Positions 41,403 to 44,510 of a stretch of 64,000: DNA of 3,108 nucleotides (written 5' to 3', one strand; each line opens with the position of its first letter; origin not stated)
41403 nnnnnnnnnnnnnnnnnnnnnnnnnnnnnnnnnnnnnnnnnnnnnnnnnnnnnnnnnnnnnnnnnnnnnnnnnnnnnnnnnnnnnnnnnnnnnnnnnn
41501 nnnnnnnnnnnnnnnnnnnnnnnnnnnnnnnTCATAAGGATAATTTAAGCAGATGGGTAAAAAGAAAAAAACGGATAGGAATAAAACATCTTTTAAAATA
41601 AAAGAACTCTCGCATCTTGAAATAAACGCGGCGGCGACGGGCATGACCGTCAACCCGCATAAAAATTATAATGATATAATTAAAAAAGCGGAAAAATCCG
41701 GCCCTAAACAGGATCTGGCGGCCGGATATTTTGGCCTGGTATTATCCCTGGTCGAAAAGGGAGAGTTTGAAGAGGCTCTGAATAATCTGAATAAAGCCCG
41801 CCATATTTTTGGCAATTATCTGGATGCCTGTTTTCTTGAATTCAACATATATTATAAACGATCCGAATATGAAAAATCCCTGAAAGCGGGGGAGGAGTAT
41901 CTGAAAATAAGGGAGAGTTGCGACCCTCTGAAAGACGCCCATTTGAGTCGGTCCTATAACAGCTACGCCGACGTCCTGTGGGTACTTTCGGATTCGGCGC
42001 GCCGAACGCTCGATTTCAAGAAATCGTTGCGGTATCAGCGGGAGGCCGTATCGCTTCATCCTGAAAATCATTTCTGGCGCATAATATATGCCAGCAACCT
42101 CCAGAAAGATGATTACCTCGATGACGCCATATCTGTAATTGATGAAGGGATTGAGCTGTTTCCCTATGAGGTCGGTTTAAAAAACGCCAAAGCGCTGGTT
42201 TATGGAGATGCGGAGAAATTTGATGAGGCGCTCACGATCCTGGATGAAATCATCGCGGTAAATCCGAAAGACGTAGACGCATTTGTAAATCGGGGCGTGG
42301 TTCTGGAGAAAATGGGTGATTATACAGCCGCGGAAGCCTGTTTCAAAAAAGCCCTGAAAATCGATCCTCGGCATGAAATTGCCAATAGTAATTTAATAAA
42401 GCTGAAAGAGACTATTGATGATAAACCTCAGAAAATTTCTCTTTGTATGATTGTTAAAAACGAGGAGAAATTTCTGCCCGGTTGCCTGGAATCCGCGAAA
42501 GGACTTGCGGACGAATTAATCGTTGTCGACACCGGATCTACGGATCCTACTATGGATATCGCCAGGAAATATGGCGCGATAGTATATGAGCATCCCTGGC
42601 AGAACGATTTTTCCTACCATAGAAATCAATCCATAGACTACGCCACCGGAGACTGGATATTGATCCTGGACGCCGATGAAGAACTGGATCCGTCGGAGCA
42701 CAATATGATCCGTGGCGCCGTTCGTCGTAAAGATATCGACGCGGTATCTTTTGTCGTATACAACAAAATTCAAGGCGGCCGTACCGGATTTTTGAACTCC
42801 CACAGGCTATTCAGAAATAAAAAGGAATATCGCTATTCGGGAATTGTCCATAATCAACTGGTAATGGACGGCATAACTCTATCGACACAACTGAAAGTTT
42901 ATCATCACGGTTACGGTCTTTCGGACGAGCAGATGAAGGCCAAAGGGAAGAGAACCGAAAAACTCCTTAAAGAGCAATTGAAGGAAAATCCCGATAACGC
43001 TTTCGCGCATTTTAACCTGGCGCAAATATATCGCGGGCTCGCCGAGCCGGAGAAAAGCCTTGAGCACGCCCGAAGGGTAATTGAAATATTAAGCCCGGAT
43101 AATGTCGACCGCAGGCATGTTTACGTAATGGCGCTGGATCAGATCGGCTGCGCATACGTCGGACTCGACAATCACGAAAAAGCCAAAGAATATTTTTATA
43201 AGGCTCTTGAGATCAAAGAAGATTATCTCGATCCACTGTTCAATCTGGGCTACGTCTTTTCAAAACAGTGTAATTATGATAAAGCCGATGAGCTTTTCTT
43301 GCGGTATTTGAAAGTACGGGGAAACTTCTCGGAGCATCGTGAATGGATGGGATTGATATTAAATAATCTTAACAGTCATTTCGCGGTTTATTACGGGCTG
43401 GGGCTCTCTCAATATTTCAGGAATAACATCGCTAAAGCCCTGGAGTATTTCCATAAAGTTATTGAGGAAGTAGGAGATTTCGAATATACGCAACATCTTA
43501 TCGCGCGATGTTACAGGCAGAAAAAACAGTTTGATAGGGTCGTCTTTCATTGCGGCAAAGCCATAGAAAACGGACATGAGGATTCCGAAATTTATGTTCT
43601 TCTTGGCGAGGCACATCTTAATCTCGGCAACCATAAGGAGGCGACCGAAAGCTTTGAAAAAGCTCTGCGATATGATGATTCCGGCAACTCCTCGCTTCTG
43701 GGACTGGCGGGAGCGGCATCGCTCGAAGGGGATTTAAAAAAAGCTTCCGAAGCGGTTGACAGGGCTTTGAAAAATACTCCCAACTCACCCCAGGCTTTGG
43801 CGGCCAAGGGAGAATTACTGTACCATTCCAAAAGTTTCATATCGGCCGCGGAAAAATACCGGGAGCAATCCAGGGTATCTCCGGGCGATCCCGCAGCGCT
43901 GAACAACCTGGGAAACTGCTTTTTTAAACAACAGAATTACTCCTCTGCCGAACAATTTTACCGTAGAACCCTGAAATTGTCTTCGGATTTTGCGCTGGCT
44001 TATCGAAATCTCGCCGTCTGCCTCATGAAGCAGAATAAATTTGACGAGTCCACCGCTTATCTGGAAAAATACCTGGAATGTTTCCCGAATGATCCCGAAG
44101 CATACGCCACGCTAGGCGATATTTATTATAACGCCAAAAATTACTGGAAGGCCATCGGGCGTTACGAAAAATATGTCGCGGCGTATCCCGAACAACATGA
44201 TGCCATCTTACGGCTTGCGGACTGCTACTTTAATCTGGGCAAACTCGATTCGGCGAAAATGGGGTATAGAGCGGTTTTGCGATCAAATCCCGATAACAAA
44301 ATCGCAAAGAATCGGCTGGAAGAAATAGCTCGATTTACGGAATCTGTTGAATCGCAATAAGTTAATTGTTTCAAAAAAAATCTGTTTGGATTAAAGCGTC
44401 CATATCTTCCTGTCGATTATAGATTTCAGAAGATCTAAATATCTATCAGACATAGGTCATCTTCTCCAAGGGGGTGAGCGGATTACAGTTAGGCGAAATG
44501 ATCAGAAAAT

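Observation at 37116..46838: Flagellin glycosylation island built from TPR-glycosyltransferase fusions and a minimal amino-sugar pathway, next to a Ser/Thr-rich giant flagellin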

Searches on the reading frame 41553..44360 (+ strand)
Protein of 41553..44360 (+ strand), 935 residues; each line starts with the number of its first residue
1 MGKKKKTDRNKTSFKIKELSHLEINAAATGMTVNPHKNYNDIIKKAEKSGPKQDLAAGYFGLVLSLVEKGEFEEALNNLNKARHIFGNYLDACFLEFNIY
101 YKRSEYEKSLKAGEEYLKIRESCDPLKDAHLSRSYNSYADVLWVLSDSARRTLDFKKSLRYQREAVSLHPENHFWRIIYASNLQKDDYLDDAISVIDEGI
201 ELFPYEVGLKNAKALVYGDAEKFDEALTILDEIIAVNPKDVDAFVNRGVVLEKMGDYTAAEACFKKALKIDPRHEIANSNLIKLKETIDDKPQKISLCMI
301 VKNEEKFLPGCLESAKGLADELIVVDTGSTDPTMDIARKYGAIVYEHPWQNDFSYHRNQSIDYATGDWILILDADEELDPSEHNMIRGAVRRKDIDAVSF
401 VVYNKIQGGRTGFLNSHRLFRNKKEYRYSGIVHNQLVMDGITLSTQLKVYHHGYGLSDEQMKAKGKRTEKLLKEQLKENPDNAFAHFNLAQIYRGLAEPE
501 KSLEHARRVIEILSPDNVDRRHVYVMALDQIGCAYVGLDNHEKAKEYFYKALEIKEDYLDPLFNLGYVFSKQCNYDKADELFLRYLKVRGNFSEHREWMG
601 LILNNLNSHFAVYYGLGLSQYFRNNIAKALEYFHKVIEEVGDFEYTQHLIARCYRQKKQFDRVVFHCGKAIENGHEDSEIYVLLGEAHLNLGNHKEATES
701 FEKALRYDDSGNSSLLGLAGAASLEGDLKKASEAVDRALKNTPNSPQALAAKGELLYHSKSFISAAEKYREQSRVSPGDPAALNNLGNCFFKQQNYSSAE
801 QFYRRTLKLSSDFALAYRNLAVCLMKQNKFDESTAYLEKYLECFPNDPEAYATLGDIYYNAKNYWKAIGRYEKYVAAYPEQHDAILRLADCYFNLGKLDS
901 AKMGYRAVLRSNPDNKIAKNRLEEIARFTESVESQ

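Call 4: search_protein_families(library=pfam, proteins=[window:41553-44360:+], max_evalue=0.01)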
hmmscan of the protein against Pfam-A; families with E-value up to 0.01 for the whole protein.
window:41553-44360:+ (935 aa): 35 families (the best 25 are shown)
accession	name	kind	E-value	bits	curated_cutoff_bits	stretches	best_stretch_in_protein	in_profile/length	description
PF00515.34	TPR_1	-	2.2e-63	208.1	27.8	6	242-274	2-34/34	Tetratricopeptide repeat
PF07719.23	TPR_2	-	4.4e-62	201.5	27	4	242-274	2-34/34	Tetratricopeptide repeat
PF14559.12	TPR_19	-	1.3e-52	176.5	25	6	791-854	2-65/68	Tetratricopeptide repeat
PF13181.12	TPR_8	-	4.4e-46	151.6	25.7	3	242-274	2-34/34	Tetratricopeptide repeat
PF13424.12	TPR_12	-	2.1e-44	150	30.1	5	485-556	5-76/77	Tetratricopeptide repeat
PF13432.12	TPR_16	-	4.3e-44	148.9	32.7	6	212-272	2-62/65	Tetratricopeptide repeat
PF13428.12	TPR_14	-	6.3e-38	125.8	23.5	1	816-856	3-43/44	Tetratricopeptide repeat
PF13431.12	TPR_17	-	4.6e-36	120.5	24.4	2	837-868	2-33/34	Tetratricopeptide repeat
PF13174.12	TPR_6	-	2.7e-28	97.1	26.3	1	883-914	1-32/33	Tetratricopeptide repeat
PF13414.12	TPR_11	-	4.3e-27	94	26.8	2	787-827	1-41/42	TPR repeat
PF13371.12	TPR_9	-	4.3e-24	84.8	35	2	220-277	8-65/73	Tetratricopeptide repeat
PF00535.33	Glycos_transf_2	-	2.6e-23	83.2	23.3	1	296-420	1-132/168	Glycosyl transferase family 2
PF23914.1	TPR_CcmH_CycH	-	1.3e-21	77.5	42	2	674-775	46-150/158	Cytochrome c-type biogenesis protein H TPR domain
PF12895.13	ANAPC3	-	3.2e-20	72.6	27.2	4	624-703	3-81/82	Anaphase-promoting complex, cyclosome, subunit 3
PF13176.12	TPR_7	-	1e-19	69.3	27.9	0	682-711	3-34/36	Tetratricopeptide repeat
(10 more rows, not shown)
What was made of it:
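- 41553..44360 (+): 935-aa TPR-GT2-TPR protein, the candidate flagellin O-glycosyltransferase (GmaR/SunS type). Pfam TPR families plus Glycos_transf_2 (call 4).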

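Call 5: search_protein_families(library=ncbifam, proteins=[window:41553-44360:+], max_evalue=0.001)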
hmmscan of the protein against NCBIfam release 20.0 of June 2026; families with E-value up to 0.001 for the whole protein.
window:41553-44360:+ (935 aa): 42 families (the best 25 are shown)
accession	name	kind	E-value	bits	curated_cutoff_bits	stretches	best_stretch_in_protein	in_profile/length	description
TIGR02917.1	PEP_TPR_lipo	equivalog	4.9e-57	193.5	312.2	3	642-801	88-248/899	XrtA/PEP-CTERM system TPR-repeat protein PrsT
NF040959.1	MamA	equivalog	6e-47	159.7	200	5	180-274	78-172/204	magnetosome protein MamA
TIGR02521.1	type_IV_pilW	equivalog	1.1e-39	136.4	154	2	725-884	44-205/234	type IV pilus biogenesis/stability protein PilW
TIGR04195.1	S_glycosyl_SunS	equivalog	4.5e-29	101.5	350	1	294-490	58-260/421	SunS family peptide S-glycosyltransferase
NF033920.0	C39_PA2778_fam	equivalog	1.4e-26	93.5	150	1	760-841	170-251/255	PA2778 family cysteine peptidase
TIGR00990.1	3a0801s09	subfamily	4.2e-24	85.1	757.25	3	601-769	321-490/615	mitochondrial import receptor subunit TOM70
TIGR02552.1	LcrH_SycD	equivalog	1.9e-22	79.5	104.8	2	848-916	52-120/136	SycD/LcrH family type III secretion system chaperone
NF033762.1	social_mot_Tgl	equivalog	3.3e-21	75.8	225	1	721-907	40-229/252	social motility TPR repeat lipoprotein Tgl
TIGR03939.1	PGA_TPR_OMP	equivalog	4.9e-21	74.7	366.65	2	783-898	89-204/800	poly-beta-1,6 N-acetyl-D-glucosamine export porin PgaA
TIGR00540.1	TPR_hemY_coli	hypoth_equivalog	2.5e-20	72.6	142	1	678-805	261-384/385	heme biosynthesis-associated TPR protein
NF033758.1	gliding_GltE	equivalog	1.6e-19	70.2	225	0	782-868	88-174/411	adventurous gliding motility TPR repeat lipoprotein GltE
TIGR02795.1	tol_pal_ybgF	equivalog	2.1e-18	67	90.1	1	817-920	5-114/119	tol-pal system protein YbgF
NF047371.1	FlcA_CTERM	equivalog_domain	3.7e-18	65.4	300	2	707-808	441-535/646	periplasmic flagellar collar protein FlcA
NF052415.1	T3SS_chap_SctY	equivalog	9.8e-16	58.2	70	0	780-867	6-96/106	type III secretion apparatus assembly chaperone SctY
NF047507.1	TPR_BatC_Lepto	exception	2.9e-15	56.3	175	1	826-931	36-145/214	TPR repeat-containing protein BatC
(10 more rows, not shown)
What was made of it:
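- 41553..44360 (+): SunS model 101.5 bits, below the 350 cut-off (call 5).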

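Call 13: search_solved_structures(query=window:41553-44360:+, max_evalue=0.00001)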
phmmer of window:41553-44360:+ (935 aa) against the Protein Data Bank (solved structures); distinct sequences matched with E-value up to 0.00001: 90 (the best 60 are shown).
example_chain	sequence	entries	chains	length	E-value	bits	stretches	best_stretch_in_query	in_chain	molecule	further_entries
9qhb_A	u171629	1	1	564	7.1e-63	216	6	773-913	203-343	Engineered tetratricopeptide repeat protein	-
8bu0_A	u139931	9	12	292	4.6e-34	120.6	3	768-880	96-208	Consensus tetratricopeptide repeat protein | Crystal structure of an 8-repeat consensus TPR superhelix with Zinc. | Monomer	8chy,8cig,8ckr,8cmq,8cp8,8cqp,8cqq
9qhc_A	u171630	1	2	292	1.1e-31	112.8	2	765-922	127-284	Engineered tetratricopeptide repeat protein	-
22ao_A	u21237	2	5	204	3.7e-30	107.7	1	294-478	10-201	GmaR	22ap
7msp_A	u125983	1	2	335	3.3e-27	98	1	294-523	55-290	SPbeta prophage-derived glycosyltransferase SunS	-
7msn_A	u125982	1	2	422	5.8e-27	97.1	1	294-523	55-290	SPbeta prophage-derived glycosyltransferase SunS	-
7ntf_A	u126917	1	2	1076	1.4e-26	95.9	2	731-916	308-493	Isoform 1 of UDP-N-acetylglucosamine--peptide N-acetylglucosaminyltransferase 110 kDa subu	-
7yea_A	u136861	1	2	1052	2.3e-26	95.2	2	731-916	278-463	UDP-N-acetylglucosamine--peptide N-acetylglucosaminyltransferase 110 kDa subunit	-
7yeh_B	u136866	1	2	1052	2.6e-26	95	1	730-916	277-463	UDP-N-acetylglucosamine--peptide N-acetylglucosaminyltransferase 110 kDa subunit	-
1w3b_A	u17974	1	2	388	1.4e-23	86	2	649-913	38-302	UDP-N-ACETYLGLUCOSAMINE--PEPTIDE N-ACETYLGLUCOSAMINYLTRANSFERASE 110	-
6eou_A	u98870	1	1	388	2.4e-23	85.2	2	649-913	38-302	UDP-N-acetylglucosamine--peptide N-acetylglucosaminyltransferase 110 kDa subunit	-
7y4i_A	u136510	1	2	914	1.3e-20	76.1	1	722-897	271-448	Probable UDP-N-acetylglucosamine--peptide N-acetylglucosaminyltransferase SPINDLY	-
8dtf_A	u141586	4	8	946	1.5e-20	75.9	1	722-897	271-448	Probable UDP-N-acetylglucosamine--peptide N-acetylglucosaminyltransferase SPINDLY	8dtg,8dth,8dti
9eh1_Q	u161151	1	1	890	2.5e-19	71.9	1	702-864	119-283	RNA polymerase-associated protein CTR9 homolog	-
7msk_A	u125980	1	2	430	5.1e-19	70.9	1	280-489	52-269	Glyco_trans_2-like domain-containing protein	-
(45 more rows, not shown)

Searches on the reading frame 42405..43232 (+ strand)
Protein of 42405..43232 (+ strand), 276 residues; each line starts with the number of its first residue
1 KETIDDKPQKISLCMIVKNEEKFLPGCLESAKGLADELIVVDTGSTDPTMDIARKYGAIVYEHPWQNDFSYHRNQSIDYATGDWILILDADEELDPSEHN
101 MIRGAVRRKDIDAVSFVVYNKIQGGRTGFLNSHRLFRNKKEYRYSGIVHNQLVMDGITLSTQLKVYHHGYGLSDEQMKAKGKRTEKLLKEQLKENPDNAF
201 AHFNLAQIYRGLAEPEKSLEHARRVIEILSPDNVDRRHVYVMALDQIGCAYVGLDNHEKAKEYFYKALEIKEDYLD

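Call 54: search_solved_structures(query=window:42405-43232:+, max_evalue=0.00001, show_alignments=3)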
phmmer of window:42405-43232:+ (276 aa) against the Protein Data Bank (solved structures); distinct sequences matched with E-value up to 0.00001: 5.
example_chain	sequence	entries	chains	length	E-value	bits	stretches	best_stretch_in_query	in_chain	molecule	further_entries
22ao_A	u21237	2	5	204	4.4e-31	111.3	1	10-194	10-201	GmaR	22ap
7msp_A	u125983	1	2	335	4.9e-28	101.2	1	11-239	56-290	SPbeta prophage-derived glycosyltransferase SunS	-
7msn_A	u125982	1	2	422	8.1e-28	100.5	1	11-239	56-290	SPbeta prophage-derived glycosyltransferase SunS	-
7msk_A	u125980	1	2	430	2.2e-19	72.9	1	11-204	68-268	Glyco_trans_2-like domain-containing protein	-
7obi_A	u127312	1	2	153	7.2e-10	41.7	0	192-270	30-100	CTPR-rv4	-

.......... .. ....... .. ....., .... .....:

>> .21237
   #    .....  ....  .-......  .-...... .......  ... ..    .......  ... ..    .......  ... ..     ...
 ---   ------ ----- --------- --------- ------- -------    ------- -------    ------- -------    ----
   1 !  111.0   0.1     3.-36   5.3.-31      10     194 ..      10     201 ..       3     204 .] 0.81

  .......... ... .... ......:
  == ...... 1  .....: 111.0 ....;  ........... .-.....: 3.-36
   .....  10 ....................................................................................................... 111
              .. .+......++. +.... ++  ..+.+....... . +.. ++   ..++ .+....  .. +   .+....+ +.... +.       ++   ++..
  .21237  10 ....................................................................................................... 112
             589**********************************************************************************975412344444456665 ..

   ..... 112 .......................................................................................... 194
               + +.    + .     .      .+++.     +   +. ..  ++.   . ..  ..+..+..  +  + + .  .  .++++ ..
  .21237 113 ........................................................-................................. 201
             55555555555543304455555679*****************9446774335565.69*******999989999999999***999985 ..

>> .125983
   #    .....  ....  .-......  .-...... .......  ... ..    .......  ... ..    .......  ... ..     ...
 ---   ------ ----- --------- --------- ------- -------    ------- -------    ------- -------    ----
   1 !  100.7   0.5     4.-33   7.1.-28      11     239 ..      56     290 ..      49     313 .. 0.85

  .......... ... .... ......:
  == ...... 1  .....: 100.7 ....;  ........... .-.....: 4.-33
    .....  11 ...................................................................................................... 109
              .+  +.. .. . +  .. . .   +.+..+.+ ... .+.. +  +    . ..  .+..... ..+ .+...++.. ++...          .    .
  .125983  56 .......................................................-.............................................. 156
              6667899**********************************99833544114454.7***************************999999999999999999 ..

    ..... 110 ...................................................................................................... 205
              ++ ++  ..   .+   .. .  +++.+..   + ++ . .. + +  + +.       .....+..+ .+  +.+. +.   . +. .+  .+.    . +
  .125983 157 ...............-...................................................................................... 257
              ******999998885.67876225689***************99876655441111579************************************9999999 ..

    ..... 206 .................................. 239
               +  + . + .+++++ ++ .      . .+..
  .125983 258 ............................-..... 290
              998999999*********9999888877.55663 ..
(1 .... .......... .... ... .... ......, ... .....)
